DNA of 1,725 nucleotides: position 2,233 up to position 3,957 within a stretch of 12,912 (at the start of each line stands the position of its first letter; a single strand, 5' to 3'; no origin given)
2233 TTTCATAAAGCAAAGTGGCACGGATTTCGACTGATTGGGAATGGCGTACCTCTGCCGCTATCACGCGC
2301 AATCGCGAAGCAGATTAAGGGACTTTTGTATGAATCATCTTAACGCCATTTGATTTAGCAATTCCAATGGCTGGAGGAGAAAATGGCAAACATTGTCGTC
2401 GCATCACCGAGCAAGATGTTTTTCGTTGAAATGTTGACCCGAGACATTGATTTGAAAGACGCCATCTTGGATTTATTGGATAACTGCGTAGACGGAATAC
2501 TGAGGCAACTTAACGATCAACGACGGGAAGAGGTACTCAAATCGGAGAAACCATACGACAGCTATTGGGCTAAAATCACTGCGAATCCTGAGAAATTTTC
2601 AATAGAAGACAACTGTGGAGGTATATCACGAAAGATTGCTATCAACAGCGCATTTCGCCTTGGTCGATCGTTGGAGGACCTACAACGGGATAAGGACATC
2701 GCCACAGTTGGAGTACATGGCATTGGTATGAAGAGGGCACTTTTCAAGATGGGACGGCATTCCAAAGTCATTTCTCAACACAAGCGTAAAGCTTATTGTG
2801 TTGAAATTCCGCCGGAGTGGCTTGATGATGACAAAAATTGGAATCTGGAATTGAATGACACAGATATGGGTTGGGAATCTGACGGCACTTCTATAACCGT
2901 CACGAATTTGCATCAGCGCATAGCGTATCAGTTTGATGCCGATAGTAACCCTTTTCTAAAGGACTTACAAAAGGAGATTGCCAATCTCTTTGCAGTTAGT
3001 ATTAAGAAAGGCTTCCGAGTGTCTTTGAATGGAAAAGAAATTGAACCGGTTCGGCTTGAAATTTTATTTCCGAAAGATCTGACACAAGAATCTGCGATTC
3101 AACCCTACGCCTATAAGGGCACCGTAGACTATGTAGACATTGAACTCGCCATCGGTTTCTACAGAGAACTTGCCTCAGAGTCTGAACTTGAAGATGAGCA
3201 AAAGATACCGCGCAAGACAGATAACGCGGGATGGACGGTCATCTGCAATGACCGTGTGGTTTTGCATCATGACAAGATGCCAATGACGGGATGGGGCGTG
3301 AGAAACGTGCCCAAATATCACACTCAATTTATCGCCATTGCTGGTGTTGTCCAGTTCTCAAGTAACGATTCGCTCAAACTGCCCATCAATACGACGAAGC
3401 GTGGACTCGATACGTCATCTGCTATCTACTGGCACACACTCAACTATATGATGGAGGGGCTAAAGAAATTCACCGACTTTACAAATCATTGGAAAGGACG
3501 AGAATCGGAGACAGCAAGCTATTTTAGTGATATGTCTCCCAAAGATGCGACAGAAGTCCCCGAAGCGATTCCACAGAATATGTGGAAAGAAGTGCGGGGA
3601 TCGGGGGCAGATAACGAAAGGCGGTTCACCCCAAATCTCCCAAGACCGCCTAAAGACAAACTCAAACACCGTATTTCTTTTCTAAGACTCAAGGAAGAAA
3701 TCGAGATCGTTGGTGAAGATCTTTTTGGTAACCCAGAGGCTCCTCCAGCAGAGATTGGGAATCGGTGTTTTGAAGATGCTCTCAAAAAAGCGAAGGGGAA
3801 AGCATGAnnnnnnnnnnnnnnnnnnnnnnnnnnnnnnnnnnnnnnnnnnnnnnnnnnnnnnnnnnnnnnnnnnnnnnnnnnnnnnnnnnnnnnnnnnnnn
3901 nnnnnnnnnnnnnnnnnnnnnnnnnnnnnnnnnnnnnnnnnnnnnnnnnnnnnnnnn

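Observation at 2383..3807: MORC/MutL-type GHKL ATPase encoded next to a 5mC methyltransferase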

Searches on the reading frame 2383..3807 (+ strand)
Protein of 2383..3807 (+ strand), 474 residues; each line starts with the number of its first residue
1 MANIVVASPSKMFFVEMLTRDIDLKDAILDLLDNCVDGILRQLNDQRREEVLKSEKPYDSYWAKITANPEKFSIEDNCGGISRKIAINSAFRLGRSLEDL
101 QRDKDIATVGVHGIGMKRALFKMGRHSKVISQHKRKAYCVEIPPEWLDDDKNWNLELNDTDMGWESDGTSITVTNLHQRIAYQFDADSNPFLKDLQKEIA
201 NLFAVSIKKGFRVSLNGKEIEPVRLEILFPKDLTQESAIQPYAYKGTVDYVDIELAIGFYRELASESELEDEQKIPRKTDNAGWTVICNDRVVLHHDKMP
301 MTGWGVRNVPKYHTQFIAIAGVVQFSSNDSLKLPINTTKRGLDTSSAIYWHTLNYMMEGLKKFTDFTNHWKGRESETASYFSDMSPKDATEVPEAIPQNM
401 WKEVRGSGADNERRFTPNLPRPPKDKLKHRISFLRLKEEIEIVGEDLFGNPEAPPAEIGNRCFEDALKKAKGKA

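Call 3: search_protein_families(library=pfam, proteins=[window:2383-3807:+], max_evalue=0.1)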
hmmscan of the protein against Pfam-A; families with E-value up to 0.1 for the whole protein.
window:2383-3807:+ (474 aa): 1 family
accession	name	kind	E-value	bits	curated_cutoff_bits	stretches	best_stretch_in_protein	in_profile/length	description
PF13589.12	HATPase_c_3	-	1.5e-09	38.4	25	1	24-156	3-117/137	Histidine kinase-, DNA gyrase B-, and HSP90-like ATPase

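Call 4: search_protein_families(library=ncbifam, proteins=[window:2383-3807:+], max_evalue=0.1)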
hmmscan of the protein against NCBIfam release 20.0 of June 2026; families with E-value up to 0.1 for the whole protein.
window:2383-3807:+ (474 aa): 1 family
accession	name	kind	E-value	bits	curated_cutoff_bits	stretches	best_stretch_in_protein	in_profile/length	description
NF041932.1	MzaB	equivalog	0.039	12.3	850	1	71-143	43-112/480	MZA anti-phage system associated ATPase MzaB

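Call 5: search_protein_families(library=padloc, proteins=[window:2383-3807:+], max_evalue=0.1)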
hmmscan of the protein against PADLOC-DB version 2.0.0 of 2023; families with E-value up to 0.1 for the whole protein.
window:2383-3807:+ (474 aa): 1 family
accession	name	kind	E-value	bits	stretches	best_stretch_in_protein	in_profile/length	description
PDLC00787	Cyclase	-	0.0068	13.8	1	13-70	6-64/333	oligonucleotide-cyclase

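Call 6: find_homologous_proteins(query=window:2383-3804:+)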
Query window:2383-3804:+ (474 aa): 3471 proteins with E <= 0.001 among 8000 candidates; the best 120 are listed.
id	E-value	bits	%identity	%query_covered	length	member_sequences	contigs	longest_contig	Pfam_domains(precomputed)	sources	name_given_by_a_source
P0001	0.0e+0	1095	100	100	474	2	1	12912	PF13589.13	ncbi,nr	ncbi:ATP-binding protein [Candidatus Poribacteria bacterium]|nr:ATP-binding protein [Candidatus Pori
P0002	1.4e-273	926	85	100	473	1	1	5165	PF13589.13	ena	-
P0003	4.8e-231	785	72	99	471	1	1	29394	PF13589.13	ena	-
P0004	1.2e-228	778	72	99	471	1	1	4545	PF13589.13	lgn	-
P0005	3.9e-226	769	72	99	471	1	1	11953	PF13589.13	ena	-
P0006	4.2e-222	756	71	99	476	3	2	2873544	PF13589.13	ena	-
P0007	7.0e-220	749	71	99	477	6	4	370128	PF13589.13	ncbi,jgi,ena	jgi:hypothetical protein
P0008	6.5e-217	739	68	99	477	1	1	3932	PF13589.13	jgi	jgi:hypothetical protein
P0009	4.4e-215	733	69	99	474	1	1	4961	PF13589.13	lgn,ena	-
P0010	1.3e-214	731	69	99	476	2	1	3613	PF13589.13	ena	-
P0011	8.9e-213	725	70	99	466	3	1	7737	PF13589.13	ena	-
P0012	9.8e-211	719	68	99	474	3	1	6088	PF13589.13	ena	-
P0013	1.3e-207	708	66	99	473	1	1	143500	PF13589.13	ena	-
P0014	1.5e-207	708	67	99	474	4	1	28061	PF13589.13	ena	-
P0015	1.5e-202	692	66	99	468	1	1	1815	PF13589.13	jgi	jgi:hypothetical protein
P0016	2.7e-200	684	65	99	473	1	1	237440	PF13589.13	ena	-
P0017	1.8e-199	681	63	99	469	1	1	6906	PF13589.13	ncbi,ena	-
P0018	2.6e-199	681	63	99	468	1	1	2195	PF13589.13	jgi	-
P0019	2.9e-194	664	65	96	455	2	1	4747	PF13589.13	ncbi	-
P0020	5.1e-194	663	63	99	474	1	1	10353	PF13589.13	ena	-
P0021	1.2e-192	659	62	99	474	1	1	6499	PF13589.13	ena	-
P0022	7.9e-192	656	61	99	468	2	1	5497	PF13589.13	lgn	-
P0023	1.2e-191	656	63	99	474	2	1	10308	PF13589.13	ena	-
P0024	1.1e-190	652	63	99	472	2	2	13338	PF13589.13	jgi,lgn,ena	-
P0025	1.4e-188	645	61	99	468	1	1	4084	PF13589.13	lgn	-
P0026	9.9e-188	643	60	100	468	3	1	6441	PF13589.13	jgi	-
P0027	7.1e-187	640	66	92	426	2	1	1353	PF13589.13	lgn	-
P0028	9.4e-183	626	70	84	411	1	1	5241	PF13589.13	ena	-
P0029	1.5e-182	626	59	99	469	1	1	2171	PF13589.13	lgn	-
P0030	8.6e-182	623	60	99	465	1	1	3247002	PF13589.13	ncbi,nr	ncbi:MAG: ATP-binding protein [Kouleothrix sp.]|nr:ATP-binding protein [Kouleothrix sp.]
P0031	2.3e-177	608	59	99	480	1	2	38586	PF13589.13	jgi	jgi:hypothetical protein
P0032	1.3e-176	606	58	100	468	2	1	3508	PF13589.13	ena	-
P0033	2.9e-176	605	56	100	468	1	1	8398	PF13589.13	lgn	-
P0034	1.3e-175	603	58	100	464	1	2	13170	PF13589.13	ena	-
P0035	1.5e-171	589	57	99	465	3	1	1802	PF13589.13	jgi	-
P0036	1.1e-170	586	58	96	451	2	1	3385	PF13589.13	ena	-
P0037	5.4e-170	584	58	99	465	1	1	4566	PF13589.13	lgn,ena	-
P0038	8.8e-168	577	57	99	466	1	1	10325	PF13589.13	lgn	-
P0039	2.4e-167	575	55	100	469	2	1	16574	PF13589.13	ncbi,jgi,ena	-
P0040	1.2e-164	567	54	100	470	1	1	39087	PF13589.13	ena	-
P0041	2.4e-164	566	56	100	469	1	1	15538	PF13589.13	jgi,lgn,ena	jgi:hypothetical protein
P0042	5.8e-164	564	55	99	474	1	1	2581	PF13589.13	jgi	jgi:hypothetical protein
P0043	1.5e-162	560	57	99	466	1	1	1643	PF13589.13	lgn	-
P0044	2.0e-162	559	54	99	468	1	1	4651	PF13589.13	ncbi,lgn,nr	ncbi:MAG: ATP-binding protein [Pseudomonadota bacterium]|nr:ATP-binding protein [Pseudomonadota bact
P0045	1.5e-161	556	56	99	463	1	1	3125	PF13589.13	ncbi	-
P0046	1.9e-158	546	54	100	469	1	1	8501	PF13589.13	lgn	-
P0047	4.3e-158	545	54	100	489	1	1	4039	PF13589.13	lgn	-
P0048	1.4e-157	543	55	99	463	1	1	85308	PF13589.13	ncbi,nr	ncbi:MAG: ATP-binding protein [Chloroflexi bacterium]|nr:ATP-binding protein [Chloroflexota bacteriu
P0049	2.2e-156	539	53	99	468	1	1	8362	PF13589.13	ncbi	-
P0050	3.1e-156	539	54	99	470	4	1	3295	PF13589.13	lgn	-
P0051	1.2e-155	537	54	99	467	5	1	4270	PF13589.13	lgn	-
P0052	2.5e-155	536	54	99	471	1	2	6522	PF13589.13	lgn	-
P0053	5.1e-154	532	54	98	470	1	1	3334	PF13589.13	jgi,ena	-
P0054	1.1e-153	530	55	98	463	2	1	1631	PF13589.13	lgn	-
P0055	2.9e-153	529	53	99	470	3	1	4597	PF13589.13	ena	-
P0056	3.2e-153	529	52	100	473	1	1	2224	PF13589.13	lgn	-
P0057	5.6e-152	525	53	99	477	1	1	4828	PF13589.13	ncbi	-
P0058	8.5e-152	524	52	98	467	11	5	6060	PF13589.13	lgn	-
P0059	2.5e-151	523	51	100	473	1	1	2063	PF02518.32,PF13589.13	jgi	-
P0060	3.2e-151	522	51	99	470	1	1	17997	PF13589.13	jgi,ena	jgi:hypothetical protein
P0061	9.7e-151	521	51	99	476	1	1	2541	PF13589.13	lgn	-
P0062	9.8e-151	521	52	99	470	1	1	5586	PF13589.13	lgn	-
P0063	1.8e-150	520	51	99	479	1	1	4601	PF13589.13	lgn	-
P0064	3.7e-150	519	53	100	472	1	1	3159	PF13589.13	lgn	-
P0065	3.1e-149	516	51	99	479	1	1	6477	PF13589.13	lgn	-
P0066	3.8e-149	515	52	98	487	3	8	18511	PF13589.13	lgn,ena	-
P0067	5.4e-149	515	51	99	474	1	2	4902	PF13589.13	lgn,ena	-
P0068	8.1e-149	514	52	98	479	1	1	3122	PF13589.13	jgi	jgi:hypothetical protein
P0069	1.6e-148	513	51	99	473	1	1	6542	PF13589.13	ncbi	ncbi:MAG: ATP-binding protein [Pirellulales bacterium]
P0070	3.0e-148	512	52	99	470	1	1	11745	PF13589.13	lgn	-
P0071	7.3e-148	511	52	99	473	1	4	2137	PF13589.13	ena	-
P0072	1.3e-147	510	52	99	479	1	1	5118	PF13589.13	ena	-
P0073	1.8e-147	510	53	99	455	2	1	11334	PF13589.13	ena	-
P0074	9.7e-147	508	51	99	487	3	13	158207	PF13589.13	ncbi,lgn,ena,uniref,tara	ncbi:hypothetical protein [Gimesia maris]|uniref:hypothetical protein n=1 Tax=Gimesia maris TaxID=12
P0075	3.0e-146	506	50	98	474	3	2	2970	PF13589.13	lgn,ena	-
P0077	1.7e-145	503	51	99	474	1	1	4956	PF13589.13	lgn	-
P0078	2.3e-145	503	51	99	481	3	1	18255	PF13589.13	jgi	jgi:hypothetical protein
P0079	9.2e-145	501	51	99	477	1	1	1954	PF13589.13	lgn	-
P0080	9.8e-145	501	49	99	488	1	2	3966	PF13589.13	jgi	jgi:hypothetical protein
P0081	1.1e-144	501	51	99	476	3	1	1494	PF13589.13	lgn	-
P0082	1.6e-144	500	51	99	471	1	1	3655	PF13589.13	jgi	jgi:hypothetical protein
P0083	1.6e-144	500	50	100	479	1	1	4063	PF13589.13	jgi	jgi:hypothetical protein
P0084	2.0e-144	500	51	98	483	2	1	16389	PF13589.13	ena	-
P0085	6.8e-144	498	51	99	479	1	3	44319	PF13589.13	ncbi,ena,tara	tara:strand:+ start:758 stop:2197 length:1440 start_codon:yes stop_codon:yes gene_type:complete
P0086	7.4e-144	498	50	98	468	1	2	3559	PF13589.13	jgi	-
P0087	8.6e-144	498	51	99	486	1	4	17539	PF13589.13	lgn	-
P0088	1.1e-143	497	51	98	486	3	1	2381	PF13589.13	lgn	-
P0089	1.3e-143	497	51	99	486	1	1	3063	PF13589.13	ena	-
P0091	1.4e-142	494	52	99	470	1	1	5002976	PF13589.13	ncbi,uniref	ncbi:ATP-binding protein [Methylotuvimicrobium sp. KM2]|uniref:ATP-binding protein n=1 Tax=Methylotu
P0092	2.5e-142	493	50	99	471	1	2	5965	PF13589.13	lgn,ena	-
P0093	4.3e-142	492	51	98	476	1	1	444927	PF13589.13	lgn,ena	-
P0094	1.1e-141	491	49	99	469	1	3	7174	PF13589.13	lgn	-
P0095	1.4e-141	491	52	99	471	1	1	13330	PF13589.13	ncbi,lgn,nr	ncbi:MAG: ATP-binding protein [Planctomycetaceae bacterium]|nr:ATP-binding protein [Planctomycetacea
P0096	1.7e-141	490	52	99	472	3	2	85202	PF13589.13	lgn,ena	-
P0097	1.8e-141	490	50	99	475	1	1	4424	PF13589.13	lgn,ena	-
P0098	2.5e-141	490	51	99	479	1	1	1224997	PF13589.13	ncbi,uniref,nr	ncbi:ATP-binding protein [Methylovulum psychrotolerans]|uniref:ATP-binding protein n=1 Tax=Methylovu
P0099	2.6e-141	490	51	100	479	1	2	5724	PF13589.13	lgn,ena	-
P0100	1.3e-140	487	49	99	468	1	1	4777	PF13589.13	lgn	-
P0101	1.6e-140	487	50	99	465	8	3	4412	PF13589.13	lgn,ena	-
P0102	2.9e-140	486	50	98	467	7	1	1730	PF13589.13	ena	-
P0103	5.5e-140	485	50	98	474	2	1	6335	PF13589.13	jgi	jgi:hypothetical protein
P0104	5.8e-140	485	50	99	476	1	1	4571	PF13589.13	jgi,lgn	-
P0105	9.4e-140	484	50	96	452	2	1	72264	PF13589.13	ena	-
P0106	1.0e-139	484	50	99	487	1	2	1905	PF13589.13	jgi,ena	-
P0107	2.1e-139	483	50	99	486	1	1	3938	PF13589.13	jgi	-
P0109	2.3e-139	483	48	99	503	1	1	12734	PF13589.13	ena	-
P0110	2.8e-139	483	49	97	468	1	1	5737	PF13589.13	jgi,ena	-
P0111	4.6e-139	482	49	99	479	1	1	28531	PF13589.13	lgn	-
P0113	5.2e-138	479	50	96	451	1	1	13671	PF13589.13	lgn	-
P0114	5.9e-138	479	48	99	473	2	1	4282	PF13589.13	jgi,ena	-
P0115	1.8e-137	477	47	99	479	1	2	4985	PF13589.13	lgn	-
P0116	2.8e-137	476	49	99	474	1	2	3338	PF13589.13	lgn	-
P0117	3.2e-137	476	51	99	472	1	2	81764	PF13589.13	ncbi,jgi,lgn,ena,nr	ncbi:MAG: ATP-binding protein [Methylomonas sp.]|nr:ATP-binding protein [Methylomonas sp.]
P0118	3.3e-137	476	50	99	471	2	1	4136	PF13589.13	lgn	-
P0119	1.5e-136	474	49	98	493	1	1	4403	PF13589.13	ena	-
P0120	1.7e-136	474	48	99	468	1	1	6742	PF13589.13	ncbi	ncbi:MAG: ATP-binding protein [Bacteroidota bacterium]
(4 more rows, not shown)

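Call 7: search_solved_structures(query=window:2383-3804:+, max_evalue=10, show_alignments=2)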
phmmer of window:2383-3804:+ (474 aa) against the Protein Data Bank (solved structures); distinct sequences matched with E-value up to 10: 8.
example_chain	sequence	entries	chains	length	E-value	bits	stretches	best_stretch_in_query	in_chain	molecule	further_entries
3w2c_A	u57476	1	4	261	1.8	10.3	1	197-300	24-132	Aurora kinase A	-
9s0k_B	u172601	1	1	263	1.8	10.3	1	197-300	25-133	Aurora kinase A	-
8jf4_A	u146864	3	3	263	1.8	10.3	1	197-300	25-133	Aurora kinase A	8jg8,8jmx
8c15_A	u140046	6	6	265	1.8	10.3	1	197-300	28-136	Aurora kinase A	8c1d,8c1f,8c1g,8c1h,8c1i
5orl_A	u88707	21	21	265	1.8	10.3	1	197-300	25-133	Aurora kinase A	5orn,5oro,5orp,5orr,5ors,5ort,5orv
9s0w_A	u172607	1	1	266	1.9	10.3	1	197-300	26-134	Aurora kinase A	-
3efw_A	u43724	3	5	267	1.9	10.2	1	197-300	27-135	Serine/threonine-protein kinase 6 | cDNA FLJ58295, highly similar to Serine/threonine-protein kinase 6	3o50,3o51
3h0y_A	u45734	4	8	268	1.9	10.2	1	197-300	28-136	Serine/threonine-protein kinase 6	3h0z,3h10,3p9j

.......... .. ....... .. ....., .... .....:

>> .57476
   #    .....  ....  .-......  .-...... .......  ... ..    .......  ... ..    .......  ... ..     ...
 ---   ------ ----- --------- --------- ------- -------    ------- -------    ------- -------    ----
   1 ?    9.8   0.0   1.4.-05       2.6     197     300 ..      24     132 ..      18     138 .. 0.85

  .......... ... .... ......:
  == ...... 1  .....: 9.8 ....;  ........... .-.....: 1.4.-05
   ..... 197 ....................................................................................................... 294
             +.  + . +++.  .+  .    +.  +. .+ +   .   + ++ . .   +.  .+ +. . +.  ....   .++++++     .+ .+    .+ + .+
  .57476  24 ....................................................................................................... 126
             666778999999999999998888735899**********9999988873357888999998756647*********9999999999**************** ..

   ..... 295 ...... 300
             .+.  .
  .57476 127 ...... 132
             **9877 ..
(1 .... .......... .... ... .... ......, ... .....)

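Call 8: search_protein_families(library=phrogs, proteins=[window:2383-3807:+], max_evalue=0.1)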
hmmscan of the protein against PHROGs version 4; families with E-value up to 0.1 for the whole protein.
window:2383-3807:+ (474 aa): 4 families
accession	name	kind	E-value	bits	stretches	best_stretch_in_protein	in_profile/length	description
phrog_20521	-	unknown function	7.6e-167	556.9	1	2-471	6-470/471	-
phrog_6203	-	unknown function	1.6e-06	28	1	70-225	54-208/644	-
phrog_9928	-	unknown function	0.023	15.4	1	51-67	19-35/37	-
phrog_32920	-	unknown function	0.044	15.1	0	332-384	2-56/60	-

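Call 11: find_related_loci(query=window:2383-3804:+, collection=genome_contigs, flank=6000)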
Query window:2383-3804:+ (474 aa) in genome_contigs; peptide patterns used: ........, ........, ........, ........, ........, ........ (x = any residue, [..] = any of these).
14 stretches matched a pattern, but none encodes a relative of the query by tblastn (E <= 1e-3).

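Call 13: find_related_loci(query=A1, collection=genome_contigs, flank=7000)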
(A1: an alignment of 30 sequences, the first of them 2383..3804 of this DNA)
Query A1 (474 aa) in genome_contigs; peptide patterns used: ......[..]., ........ (x = any residue, [..] = any of these).
518 stretches matched a pattern; 475 encode a relative of the query (tblastn E <= 1e-3); the best 80 are kept; 80 distinct loci.
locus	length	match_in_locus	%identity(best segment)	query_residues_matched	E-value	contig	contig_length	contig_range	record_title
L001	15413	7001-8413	67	1-471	0e+0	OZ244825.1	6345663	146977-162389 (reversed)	MAG: Candidatus Poribacteria bacterium isolate 9ee73198-b11f-455e-92bc-43fc746e3fb5 genome assembly, chromosome: 1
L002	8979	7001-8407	63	1-471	0e+0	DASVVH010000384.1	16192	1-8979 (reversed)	MAG TPA_asm: Ardenticatenaceae bacterium isolate SMAG_U3338 k141_227253, whole genome shotgun sequence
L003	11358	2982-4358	60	5-471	0e+0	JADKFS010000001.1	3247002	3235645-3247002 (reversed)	MAG: Candidatus Ribeiella danica isolate Ribe_BAT3C.183 tig00000361-10-32415980, whole genome shotgun sequence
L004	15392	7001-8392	54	1-473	2e-164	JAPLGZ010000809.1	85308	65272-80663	MAG: Chloroflexota bacterium isolate LacPavin_0920_WC57_MAG_53_11 LacPavin_0920_WC57_scaffold_364974, whole genome shotg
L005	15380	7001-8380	54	7-471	1e-158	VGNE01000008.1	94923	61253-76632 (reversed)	MAG: Chloroflexi bacterium isolate K_DeepCast_100m_m2_203 K_DeepCast_100m_m2_203_Ga0194127_10000204, whole genome shotgu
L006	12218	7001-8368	54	7-467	2e-156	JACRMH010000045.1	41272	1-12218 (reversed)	MAG: Chloroflexi bacterium isolate NC_groundwater_1902_Pr3_S2p5_49_13 SR2-18-S2p5_coassembly_scaffold_16348, whole genom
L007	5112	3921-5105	57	1-399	5e-152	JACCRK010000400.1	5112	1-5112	MAG: Herpetosiphonaceae bacterium isolate MGR_bin20 SD2897-2912_k127_2297447, whole genome shotgun sequence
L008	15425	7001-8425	50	5-471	3e-147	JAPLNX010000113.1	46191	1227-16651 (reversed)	MAG: Planctomycetia bacterium isolate LacPavin_0419_WC53_MAG_56_14 LacPavin_0419_WC53_scaffold_93893, whole genome shotg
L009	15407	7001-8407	51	5-471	2e-147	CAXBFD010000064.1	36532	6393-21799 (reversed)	MAG TPA_asm: uncultured bacterium isolate ERR2762125_concoct_30 genome assembly, contig: ERZ3421902.527, whole genome sh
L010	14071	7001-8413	51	3-473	3e-146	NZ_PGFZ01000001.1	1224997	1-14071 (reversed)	Methylovulum psychrotolerans strain Sph1 AADEFJLK_1, whole genome shotgun sequence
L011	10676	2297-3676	52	5-471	9e-146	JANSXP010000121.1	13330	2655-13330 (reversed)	MAG: Planctomycetaceae bacterium isolate bin.28 k141_200117_length_13330_cov_23.2704, whole genome shotgun sequence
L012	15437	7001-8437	49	2-471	3e-144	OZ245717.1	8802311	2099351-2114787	MAG: Gemmataceae bacterium isolate a1969a84-6968-4215-8892-50c3549db43c genome assembly, chromosome: 1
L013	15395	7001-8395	48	1-471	2e-140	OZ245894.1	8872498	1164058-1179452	MAG: Saprospiraceae bacterium isolate 95635b9e-7190-4540-af38-e21a3cfd68f5 genome assembly, chromosome: 1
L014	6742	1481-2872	48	1-469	2e-140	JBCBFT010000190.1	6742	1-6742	MAG: Bacteroidota bacterium isolate J06613_6 NODE_190_length_6742_cov_9.124231, whole genome shotgun sequence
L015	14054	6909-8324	48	2-471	2e-140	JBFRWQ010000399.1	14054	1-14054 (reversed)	MAG: Microcystaceae cyanobacterium isolate 02_in_wo_sediment_bin.3 02InwoSedB3_c_000000794847, whole genome shotgun sequ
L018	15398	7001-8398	48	1-471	2e-138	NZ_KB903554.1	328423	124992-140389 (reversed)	Lewinella cohaerens DSM 23179 A3EUDRAFT_scaffold_3.4, whole genome shotgun sequence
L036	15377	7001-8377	45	4-471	6e-128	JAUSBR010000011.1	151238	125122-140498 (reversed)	MAG: Sideroxyarcus sp. isolate E6_metabat.bin.91_sub E6_k141_398923, whole genome shotgun sequence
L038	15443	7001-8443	46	2-471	7e-128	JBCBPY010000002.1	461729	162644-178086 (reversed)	MAG: Cyanobacteria bacterium J06634_5 NODE_2_length_461729_cov_23.760218, whole genome shotgun sequence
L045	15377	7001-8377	43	3-471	3e-122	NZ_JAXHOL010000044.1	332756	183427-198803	MAG: Rhodoferax sp. isolate Salar_de_Ascotan_water_MAG_AWA33 contig_1787_polypolish, whole genome shotgun sequence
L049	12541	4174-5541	45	7-471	4e-122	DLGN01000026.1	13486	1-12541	MAG TPA_asm: Oxalobacteraceae bacterium UBA7693 UBA7693_contig_67084, whole genome shotgun sequence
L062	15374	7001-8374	43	5-471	4e-120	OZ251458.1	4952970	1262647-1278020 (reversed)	MAG: Candidatus Latescibacterota bacterium isolate 0d485872-e18d-4011-b7de-a34ce824adf8 genome assembly, chromosome: 1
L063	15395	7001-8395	43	3-471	3e-120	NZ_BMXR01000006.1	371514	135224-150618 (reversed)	Saccharospirillum salsuginis strain KCTC 22169 sequence06, whole genome shotgun sequence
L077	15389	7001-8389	43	5-471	3e-118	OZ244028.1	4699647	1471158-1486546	MAG: Candidatus Latescibacterota bacterium isolate bd5b79a9-654a-4f06-b92f-bece6890e083 genome assembly, chromosome: 1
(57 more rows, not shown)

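Call 27: search_dna_similar(query=window:2383-3804:+, collection=phages, mode=protein, max_rows=15)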
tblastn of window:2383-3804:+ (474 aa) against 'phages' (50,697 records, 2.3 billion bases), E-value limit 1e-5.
Records with a match: 1; places in all: 1; records where one place covers at least 80% of the query: 1.
Best place of each record, by identity: <60% 1.
By first word of the organism name: Pseudomonas 1.
By host as written in the record: Pseudomonas aeruginosa 20-0447 1.
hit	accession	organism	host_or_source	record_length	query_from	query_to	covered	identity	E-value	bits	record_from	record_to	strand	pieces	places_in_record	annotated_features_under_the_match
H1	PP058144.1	Pseudomonas phage PfAC20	Pseudomonas aeruginosa 20-0447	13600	7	464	97%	30.9%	4e-42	166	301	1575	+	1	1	ATP-binding protein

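Call 28: search_dna_similar(query=window:2383-3804:+, collection=plasmids, mode=protein, max_rows=15)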
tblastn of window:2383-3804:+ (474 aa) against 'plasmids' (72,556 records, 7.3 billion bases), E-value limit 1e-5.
Records with a match: 2; places in all: 2; records where one place covers at least 80% of the query: 1.
Best place of each record, by identity: <60% 2.
By first word of the organism name: Microvirga 1; Sinorhizobium 1.
By predicted mobility (MOB-suite, as given by PLSDB): non-mobilizable 1; conjugative 1.
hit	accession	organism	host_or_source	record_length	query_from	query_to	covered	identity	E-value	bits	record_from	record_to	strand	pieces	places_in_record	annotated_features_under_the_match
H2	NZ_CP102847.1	Microvirga terrae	soil,soil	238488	7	471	98%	38.4%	7e-79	275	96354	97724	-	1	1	ATP-binding protein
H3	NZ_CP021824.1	Sinorhizobium meliloti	Medicago truncatula,Single Cell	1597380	8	368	76%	32.8%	5e-34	143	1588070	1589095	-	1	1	none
